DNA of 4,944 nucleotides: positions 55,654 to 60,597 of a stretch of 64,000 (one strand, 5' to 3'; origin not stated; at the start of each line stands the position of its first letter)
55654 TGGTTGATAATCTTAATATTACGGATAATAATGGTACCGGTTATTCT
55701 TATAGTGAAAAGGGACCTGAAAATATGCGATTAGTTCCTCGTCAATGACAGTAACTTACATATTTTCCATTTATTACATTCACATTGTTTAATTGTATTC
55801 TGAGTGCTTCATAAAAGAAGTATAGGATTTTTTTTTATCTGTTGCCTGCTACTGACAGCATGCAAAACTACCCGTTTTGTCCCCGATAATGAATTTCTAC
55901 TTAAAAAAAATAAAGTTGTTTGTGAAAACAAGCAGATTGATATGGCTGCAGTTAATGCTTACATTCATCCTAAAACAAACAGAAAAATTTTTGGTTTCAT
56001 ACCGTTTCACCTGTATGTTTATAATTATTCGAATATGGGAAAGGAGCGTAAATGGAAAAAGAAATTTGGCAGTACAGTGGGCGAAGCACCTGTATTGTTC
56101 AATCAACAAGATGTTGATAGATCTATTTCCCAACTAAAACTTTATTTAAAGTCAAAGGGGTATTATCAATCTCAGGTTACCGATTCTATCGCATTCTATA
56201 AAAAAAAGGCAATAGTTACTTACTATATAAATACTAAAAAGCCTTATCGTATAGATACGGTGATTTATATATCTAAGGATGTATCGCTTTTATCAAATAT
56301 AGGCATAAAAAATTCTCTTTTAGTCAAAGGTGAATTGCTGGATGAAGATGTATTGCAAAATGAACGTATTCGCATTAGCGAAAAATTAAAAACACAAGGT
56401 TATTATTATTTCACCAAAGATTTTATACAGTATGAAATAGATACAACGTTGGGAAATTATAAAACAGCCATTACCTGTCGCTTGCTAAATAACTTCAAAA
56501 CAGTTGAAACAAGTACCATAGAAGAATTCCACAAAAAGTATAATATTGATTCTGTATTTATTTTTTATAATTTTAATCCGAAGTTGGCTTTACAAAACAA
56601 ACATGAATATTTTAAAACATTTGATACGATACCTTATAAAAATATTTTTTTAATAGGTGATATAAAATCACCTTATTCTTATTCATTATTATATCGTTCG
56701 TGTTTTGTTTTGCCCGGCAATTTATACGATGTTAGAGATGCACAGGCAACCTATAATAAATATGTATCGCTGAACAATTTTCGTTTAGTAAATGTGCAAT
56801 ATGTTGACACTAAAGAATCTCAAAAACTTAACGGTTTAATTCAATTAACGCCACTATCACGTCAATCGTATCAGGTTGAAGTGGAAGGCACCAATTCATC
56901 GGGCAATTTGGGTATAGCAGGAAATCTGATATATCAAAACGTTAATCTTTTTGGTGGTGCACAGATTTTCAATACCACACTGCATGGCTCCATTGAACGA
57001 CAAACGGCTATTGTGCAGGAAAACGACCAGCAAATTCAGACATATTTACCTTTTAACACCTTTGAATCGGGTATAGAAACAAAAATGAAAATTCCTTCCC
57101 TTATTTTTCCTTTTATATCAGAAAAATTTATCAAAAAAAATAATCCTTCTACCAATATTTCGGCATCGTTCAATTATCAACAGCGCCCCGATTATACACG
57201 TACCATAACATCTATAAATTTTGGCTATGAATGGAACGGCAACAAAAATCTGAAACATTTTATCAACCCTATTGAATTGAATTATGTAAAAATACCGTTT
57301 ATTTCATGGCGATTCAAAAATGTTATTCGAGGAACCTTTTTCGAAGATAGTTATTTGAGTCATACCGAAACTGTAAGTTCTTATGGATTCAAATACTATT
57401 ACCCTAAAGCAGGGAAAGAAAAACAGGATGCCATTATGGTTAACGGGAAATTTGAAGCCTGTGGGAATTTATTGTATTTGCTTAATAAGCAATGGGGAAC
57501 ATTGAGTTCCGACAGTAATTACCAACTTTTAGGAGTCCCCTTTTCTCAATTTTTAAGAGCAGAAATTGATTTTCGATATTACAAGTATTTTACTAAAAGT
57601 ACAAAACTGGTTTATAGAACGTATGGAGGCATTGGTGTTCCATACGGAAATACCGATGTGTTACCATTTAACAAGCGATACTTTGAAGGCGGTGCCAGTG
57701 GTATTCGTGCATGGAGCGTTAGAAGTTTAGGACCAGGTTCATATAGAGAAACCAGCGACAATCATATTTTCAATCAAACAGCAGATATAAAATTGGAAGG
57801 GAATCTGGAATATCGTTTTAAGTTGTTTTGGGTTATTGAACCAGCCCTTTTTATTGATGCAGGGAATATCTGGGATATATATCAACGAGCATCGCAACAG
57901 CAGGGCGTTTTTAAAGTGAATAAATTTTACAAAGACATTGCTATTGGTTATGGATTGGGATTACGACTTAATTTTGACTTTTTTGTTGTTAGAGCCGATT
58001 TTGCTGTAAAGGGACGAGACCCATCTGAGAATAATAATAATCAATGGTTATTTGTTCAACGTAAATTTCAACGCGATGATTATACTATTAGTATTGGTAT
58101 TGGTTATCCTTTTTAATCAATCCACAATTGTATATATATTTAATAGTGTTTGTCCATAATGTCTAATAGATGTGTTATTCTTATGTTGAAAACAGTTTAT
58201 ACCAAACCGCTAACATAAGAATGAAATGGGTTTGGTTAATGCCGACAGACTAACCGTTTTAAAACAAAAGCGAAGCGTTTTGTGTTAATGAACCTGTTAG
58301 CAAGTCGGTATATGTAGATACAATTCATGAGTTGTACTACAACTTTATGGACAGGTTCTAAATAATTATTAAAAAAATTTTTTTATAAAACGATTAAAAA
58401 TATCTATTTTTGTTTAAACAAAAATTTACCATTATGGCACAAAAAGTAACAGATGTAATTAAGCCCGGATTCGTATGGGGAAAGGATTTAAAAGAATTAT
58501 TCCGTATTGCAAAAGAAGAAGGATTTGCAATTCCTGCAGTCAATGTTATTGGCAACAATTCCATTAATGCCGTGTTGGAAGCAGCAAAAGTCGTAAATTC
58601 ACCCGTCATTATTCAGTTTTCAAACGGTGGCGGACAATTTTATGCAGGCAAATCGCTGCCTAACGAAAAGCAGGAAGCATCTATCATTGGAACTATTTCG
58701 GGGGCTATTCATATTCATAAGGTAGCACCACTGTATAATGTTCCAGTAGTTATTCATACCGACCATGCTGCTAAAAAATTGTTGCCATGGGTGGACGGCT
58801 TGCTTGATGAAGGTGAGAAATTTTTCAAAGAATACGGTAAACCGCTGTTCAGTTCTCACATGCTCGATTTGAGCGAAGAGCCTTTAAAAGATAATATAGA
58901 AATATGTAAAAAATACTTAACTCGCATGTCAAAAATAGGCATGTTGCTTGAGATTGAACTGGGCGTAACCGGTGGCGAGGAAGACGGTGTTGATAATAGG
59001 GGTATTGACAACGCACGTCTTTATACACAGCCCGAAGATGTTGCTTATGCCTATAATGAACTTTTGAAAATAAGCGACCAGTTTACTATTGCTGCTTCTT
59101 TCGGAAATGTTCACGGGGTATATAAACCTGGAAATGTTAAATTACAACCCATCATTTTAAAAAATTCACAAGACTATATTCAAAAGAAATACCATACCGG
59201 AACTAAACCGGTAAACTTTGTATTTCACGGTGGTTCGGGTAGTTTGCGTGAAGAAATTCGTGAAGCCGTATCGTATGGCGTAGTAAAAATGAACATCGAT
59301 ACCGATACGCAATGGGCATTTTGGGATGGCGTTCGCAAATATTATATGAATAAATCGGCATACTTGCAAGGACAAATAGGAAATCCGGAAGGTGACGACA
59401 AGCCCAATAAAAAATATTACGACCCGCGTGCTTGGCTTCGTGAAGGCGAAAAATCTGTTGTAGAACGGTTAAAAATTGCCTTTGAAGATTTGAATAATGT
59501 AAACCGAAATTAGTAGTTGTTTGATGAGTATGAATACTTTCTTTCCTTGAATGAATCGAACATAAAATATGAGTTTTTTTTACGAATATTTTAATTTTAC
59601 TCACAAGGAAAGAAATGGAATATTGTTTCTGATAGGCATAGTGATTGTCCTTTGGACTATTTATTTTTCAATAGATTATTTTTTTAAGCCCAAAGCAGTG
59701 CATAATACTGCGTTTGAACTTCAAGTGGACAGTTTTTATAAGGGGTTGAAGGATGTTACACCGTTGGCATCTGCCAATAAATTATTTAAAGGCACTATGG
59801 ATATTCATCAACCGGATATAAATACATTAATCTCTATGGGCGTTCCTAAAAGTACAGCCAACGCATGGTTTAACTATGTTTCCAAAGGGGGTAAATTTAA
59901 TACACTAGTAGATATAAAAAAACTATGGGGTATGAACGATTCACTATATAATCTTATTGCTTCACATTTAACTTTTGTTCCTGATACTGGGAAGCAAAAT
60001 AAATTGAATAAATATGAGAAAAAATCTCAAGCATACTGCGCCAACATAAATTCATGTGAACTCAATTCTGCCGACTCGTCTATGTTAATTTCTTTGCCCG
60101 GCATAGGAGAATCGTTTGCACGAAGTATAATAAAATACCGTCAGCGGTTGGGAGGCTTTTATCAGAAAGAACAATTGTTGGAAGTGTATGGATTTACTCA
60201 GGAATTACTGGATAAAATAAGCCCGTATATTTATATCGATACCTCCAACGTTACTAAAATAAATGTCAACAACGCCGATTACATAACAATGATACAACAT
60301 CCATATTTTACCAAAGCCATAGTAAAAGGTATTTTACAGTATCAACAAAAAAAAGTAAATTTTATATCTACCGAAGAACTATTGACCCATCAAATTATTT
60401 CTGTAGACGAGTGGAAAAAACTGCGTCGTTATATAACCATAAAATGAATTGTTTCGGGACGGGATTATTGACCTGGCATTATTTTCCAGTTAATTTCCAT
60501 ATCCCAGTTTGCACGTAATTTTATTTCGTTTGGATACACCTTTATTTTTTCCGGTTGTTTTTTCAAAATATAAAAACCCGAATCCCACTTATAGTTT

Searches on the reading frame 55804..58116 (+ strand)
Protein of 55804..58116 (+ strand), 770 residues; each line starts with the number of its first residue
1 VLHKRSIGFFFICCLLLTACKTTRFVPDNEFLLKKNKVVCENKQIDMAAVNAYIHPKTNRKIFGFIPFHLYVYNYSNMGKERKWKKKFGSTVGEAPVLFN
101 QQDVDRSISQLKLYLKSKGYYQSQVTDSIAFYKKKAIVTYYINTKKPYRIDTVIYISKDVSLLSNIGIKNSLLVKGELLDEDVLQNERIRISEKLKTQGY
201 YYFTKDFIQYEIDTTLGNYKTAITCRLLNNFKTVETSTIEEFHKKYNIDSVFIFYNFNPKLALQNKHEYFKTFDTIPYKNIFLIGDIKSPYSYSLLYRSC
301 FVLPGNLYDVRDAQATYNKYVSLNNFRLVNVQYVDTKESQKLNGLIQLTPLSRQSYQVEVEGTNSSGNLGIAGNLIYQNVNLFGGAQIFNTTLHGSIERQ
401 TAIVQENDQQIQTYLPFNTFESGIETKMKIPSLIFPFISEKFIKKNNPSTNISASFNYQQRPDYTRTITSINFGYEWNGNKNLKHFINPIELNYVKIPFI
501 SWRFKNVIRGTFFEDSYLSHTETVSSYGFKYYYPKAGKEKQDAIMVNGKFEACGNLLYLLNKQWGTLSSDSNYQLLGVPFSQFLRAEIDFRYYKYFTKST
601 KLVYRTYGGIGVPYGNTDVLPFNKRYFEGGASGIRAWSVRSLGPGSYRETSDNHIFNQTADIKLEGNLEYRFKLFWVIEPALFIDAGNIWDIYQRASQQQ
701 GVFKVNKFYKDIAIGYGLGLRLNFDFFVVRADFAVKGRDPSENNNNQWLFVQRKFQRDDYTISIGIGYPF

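Call 32: search_protein_families(library=pfam, proteins=[window:55804-58116:+], max_evalue=0.000001)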
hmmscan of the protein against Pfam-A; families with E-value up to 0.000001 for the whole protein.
window:55804-58116:+ (770 aa): 1 family
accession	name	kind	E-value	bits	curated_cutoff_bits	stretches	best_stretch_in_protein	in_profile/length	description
PF01103.29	Omp85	-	1.4e-22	81.1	24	1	467-750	74-319/325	Omp85 superfamily domain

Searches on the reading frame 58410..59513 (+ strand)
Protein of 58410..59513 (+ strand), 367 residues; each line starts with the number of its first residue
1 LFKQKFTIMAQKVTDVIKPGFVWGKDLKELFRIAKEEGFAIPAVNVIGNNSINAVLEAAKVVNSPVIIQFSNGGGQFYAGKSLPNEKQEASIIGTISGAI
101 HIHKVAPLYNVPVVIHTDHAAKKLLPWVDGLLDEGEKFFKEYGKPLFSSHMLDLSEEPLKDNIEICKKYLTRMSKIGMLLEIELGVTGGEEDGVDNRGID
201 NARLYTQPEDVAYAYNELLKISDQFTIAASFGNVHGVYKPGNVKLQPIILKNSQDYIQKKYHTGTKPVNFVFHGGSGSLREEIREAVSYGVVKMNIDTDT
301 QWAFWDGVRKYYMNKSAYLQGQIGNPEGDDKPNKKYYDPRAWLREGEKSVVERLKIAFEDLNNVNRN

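Call 32: search_protein_families(library=pfam, proteins=[window:58410-59513:+], max_evalue=0.000001)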
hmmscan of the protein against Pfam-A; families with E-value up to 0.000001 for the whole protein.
window:58410-59513:+ (367 aa): 1 family
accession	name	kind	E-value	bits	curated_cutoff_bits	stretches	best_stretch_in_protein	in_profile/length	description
PF01116.26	F_bP_aldolase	-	9.4e-82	275.1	25.5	1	26-365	2-276/277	Fructose-bisphosphate aldolase class-II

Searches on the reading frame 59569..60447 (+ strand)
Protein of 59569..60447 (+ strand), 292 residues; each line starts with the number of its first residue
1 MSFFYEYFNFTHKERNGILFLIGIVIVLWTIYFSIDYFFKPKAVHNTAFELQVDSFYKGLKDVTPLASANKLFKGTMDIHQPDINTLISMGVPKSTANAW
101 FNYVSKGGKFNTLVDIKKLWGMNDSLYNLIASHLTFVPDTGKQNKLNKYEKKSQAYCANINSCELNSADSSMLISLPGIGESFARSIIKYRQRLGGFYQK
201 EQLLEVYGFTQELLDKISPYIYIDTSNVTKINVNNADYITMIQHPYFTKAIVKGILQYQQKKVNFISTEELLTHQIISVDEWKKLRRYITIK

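Call 32: search_protein_families(library=pfam, proteins=[window:59569-60447:+], max_evalue=0.000001)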
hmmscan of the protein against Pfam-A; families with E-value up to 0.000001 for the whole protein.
window:59569-60447:+ (292 aa): 1 family
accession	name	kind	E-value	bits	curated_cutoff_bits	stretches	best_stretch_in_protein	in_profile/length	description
PF12836.13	HHH_3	-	9.3e-30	103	27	1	161-221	4-64/65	Helix-hairpin-helix motif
